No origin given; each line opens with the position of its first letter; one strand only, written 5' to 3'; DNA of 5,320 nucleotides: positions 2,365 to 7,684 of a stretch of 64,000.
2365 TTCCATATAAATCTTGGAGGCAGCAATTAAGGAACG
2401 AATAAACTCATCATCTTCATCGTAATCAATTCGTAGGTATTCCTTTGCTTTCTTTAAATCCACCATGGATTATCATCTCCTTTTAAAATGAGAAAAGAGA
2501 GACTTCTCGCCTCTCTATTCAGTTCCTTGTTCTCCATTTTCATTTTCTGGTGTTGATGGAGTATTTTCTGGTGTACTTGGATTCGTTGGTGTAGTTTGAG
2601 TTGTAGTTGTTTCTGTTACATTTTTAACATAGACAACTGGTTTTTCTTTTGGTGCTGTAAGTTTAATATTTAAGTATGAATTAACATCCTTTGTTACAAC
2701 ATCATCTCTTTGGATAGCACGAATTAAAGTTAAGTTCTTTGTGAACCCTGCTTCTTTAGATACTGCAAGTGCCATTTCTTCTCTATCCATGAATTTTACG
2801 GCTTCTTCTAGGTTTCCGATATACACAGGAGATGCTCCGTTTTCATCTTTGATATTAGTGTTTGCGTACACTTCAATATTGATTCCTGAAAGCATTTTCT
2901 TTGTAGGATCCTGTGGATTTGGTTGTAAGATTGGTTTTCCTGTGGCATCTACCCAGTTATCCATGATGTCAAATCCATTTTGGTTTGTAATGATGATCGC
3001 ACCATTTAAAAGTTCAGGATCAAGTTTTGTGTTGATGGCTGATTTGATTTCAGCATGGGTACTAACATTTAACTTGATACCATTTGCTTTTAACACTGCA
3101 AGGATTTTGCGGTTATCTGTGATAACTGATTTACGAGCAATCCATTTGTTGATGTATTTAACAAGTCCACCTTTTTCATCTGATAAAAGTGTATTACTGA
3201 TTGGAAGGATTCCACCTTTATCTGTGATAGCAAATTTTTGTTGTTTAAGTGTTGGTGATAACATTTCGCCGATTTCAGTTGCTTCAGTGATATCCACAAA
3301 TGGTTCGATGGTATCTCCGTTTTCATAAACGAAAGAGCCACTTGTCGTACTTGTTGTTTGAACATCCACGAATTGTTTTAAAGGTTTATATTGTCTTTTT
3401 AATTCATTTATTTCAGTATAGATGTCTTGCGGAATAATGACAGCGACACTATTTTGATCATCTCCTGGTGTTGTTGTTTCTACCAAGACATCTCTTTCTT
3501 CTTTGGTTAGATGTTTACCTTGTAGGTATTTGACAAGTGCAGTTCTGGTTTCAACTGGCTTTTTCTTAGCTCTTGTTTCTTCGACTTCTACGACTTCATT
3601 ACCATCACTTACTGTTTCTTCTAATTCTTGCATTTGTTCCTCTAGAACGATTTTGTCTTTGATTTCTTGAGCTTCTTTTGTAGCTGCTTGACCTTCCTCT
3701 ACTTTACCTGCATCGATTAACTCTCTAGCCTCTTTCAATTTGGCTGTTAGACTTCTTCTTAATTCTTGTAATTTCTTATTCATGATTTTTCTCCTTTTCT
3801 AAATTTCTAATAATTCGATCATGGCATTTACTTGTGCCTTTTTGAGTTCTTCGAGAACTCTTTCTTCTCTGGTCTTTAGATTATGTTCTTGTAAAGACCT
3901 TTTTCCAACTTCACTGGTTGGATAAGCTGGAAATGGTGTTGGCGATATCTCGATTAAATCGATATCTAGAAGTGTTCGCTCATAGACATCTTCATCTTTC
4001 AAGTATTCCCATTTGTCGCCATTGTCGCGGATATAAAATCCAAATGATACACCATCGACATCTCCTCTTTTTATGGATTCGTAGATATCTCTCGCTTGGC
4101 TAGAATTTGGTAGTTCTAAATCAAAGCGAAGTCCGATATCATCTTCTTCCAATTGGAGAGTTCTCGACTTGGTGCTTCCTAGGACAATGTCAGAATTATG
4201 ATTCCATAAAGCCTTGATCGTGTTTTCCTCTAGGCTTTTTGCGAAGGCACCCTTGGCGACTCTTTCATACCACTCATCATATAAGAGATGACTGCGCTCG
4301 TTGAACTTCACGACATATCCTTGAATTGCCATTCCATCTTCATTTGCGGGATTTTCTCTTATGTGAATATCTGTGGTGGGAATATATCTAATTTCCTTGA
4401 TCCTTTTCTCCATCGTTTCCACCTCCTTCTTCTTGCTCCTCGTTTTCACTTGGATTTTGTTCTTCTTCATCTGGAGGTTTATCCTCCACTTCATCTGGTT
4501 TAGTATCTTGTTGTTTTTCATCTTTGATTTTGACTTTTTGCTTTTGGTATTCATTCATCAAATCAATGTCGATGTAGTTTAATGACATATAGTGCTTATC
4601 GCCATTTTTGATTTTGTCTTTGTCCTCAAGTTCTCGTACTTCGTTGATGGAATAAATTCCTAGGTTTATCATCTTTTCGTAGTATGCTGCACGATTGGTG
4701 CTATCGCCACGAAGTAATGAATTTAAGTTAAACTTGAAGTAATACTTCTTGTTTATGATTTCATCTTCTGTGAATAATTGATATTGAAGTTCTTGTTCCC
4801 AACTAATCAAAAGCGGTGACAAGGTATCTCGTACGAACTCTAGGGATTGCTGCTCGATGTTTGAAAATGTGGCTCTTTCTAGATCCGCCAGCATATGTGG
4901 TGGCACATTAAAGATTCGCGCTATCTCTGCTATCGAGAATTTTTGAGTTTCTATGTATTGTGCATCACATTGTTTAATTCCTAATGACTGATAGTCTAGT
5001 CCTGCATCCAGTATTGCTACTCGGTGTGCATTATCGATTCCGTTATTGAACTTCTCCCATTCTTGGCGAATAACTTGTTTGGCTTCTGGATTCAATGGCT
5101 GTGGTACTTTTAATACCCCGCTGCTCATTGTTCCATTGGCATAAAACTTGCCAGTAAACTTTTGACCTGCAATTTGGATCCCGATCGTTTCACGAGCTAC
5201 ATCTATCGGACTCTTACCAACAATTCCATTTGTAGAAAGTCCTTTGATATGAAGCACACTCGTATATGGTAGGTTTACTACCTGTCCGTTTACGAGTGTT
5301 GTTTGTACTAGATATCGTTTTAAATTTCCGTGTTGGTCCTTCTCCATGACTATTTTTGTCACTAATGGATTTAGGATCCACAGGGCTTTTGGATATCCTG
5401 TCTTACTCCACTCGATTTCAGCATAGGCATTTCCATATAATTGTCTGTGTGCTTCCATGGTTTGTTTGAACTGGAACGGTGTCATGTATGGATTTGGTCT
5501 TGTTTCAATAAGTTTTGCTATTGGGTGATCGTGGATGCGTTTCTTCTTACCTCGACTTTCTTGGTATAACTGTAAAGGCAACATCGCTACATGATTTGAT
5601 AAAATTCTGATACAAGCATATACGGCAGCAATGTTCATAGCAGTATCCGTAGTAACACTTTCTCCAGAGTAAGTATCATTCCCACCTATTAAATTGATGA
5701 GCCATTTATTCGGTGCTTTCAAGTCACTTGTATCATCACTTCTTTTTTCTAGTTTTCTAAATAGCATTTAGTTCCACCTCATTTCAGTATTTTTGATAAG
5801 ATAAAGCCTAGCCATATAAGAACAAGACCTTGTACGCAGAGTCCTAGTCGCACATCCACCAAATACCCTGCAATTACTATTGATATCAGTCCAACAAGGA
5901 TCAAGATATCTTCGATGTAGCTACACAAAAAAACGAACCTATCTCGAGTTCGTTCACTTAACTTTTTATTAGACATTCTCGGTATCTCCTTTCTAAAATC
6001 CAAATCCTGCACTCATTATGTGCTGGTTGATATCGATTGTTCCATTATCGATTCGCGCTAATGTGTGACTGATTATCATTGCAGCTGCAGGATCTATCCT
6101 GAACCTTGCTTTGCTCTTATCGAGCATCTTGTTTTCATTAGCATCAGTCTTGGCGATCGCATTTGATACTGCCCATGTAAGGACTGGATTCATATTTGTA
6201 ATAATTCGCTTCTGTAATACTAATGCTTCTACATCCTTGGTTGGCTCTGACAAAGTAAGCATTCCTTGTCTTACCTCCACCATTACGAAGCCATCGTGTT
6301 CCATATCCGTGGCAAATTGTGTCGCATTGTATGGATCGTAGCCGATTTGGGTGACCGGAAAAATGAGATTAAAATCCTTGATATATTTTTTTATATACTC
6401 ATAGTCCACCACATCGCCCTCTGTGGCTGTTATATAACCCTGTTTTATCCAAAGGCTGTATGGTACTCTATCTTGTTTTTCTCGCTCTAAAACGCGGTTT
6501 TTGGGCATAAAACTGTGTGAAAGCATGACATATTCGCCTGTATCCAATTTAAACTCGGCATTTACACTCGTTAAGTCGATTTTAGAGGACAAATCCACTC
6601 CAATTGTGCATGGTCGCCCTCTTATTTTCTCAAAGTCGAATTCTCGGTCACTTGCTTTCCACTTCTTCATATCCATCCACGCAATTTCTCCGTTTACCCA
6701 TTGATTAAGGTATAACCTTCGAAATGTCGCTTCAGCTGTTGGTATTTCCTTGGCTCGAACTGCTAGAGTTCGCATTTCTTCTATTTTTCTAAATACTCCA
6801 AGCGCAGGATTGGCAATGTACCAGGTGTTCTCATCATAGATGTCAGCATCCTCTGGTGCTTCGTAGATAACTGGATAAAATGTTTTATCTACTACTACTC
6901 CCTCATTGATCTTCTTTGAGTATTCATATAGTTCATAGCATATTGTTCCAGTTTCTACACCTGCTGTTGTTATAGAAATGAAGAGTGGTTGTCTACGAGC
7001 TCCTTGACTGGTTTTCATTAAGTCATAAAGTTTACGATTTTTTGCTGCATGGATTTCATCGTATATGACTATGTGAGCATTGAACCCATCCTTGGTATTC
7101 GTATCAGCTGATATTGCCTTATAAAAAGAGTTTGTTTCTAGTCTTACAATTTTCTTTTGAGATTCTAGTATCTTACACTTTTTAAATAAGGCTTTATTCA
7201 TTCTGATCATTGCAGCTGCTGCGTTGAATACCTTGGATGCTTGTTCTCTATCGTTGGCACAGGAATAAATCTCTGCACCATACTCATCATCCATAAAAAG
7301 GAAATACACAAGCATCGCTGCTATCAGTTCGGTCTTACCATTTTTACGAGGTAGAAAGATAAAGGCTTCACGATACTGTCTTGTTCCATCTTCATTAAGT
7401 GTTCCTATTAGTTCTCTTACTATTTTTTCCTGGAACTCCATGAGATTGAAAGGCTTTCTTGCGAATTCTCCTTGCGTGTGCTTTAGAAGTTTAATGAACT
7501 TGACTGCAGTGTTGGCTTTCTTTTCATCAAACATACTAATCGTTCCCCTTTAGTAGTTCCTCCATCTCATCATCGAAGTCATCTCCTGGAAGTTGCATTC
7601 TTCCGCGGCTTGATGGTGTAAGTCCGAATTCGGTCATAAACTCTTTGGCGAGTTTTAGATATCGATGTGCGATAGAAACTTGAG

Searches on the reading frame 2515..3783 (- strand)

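Call 26: search_protein_families(library=pfam, proteins=[window:2515-3783:-], max_evalue=0.00001)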
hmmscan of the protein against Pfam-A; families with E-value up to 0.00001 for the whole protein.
window:2515-3783:- (422 aa): 1 family
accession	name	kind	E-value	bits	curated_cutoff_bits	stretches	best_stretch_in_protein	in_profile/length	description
PF05065.19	Phage_capsid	-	5.3e-29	101.9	24.2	1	115-366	3-271/280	Phage capsid family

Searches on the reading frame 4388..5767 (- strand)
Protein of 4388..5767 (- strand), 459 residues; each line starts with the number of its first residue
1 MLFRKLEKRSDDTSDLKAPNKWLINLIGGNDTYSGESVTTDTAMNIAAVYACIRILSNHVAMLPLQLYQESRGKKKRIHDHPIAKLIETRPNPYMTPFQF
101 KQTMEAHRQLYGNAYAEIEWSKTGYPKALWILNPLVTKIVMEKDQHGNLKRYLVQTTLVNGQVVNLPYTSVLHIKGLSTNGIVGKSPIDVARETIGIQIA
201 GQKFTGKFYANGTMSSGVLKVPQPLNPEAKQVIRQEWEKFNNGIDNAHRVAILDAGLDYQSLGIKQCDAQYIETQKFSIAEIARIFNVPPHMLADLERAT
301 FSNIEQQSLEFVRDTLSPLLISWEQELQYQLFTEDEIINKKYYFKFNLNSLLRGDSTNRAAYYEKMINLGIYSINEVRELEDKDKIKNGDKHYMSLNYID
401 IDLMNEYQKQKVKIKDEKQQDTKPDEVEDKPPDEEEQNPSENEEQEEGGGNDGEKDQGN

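Call 26: search_protein_families(library=pfam, proteins=[window:4388-5767:-], max_evalue=0.00001)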
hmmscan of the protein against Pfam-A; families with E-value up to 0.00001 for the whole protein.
window:4388-5767:- (459 aa): 1 family
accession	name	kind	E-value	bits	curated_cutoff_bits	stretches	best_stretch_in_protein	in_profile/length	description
PF04860.17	Phage_portal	-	3.8e-114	381.6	39.1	1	48-382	2-321/321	Phage portal protein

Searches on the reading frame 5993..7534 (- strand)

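Call 26: search_protein_families(library=pfam, proteins=[window:5993-7534:-], max_evalue=0.00001)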
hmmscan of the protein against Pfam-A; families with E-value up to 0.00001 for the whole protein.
window:5993-7534:- (513 aa): 2 families
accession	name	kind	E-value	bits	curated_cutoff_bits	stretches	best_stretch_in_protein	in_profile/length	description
PF20441.4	TerL_nuclease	-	1.5e-52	179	24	1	215-494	3-283/286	Terminase large subunit, endonuclease domain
PF03354.21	TerL_ATPase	-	6.8e-30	104.5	23.7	1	33-207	1-177/178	Terminase large subunit, ATPase domain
